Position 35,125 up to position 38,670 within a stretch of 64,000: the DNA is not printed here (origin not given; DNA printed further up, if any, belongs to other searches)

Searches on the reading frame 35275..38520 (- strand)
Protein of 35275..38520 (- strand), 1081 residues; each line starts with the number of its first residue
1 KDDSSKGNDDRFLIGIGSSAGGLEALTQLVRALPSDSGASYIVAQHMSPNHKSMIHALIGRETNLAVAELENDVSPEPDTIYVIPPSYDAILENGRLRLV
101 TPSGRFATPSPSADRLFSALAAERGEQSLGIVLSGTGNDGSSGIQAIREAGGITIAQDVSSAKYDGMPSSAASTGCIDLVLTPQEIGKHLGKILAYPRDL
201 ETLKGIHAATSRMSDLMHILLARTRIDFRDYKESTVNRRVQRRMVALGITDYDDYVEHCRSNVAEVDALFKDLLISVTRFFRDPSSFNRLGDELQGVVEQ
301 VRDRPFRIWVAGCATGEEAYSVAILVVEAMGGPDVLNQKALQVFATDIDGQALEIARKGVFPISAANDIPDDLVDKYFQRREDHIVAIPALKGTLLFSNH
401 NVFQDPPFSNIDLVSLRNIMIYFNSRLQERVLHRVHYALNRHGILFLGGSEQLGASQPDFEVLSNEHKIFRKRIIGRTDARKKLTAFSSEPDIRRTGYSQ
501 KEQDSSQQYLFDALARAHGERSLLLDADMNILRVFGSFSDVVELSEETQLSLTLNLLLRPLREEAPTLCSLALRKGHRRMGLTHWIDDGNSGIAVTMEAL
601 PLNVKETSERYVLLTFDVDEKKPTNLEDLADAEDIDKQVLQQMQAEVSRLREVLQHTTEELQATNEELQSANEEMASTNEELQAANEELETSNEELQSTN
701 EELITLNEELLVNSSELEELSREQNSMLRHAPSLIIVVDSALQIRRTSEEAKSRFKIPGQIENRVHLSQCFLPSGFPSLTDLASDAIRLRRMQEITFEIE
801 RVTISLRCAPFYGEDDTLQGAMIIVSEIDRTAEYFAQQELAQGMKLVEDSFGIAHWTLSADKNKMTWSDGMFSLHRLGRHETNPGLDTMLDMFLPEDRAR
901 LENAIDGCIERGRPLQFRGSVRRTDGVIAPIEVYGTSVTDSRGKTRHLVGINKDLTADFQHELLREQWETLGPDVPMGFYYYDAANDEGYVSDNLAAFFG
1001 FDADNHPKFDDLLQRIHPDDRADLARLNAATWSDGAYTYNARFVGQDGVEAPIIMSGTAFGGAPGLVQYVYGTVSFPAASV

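Call 62: search_protein_families(library=pfam, proteins=[window:35275-38520:-], max_evalue=0.00001)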
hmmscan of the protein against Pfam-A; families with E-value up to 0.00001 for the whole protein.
window:35275-38520:- (1081 aa): 5 families
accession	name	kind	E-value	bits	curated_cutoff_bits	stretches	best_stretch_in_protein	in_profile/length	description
PF01339.22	CheB_methylest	-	1.1e-50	172.2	24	1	14-190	1-174/174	CheB methylesterase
PF01739.24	CheR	-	5.5e-46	156.9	27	1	277-467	2-193/195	CheR methyltransferase, SAM binding domain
PF08447.18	PAS_3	-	7.2e-15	55.5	25.6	1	865-952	2-89/89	PAS fold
PF03705.20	CheR_N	-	4.8e-14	52.2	27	1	217-262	7-52/53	CheR methyltransferase, all-alpha domain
PF08448.16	PAS_4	-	1e-08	35.8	23.1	0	888-957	39-107/110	PAS fold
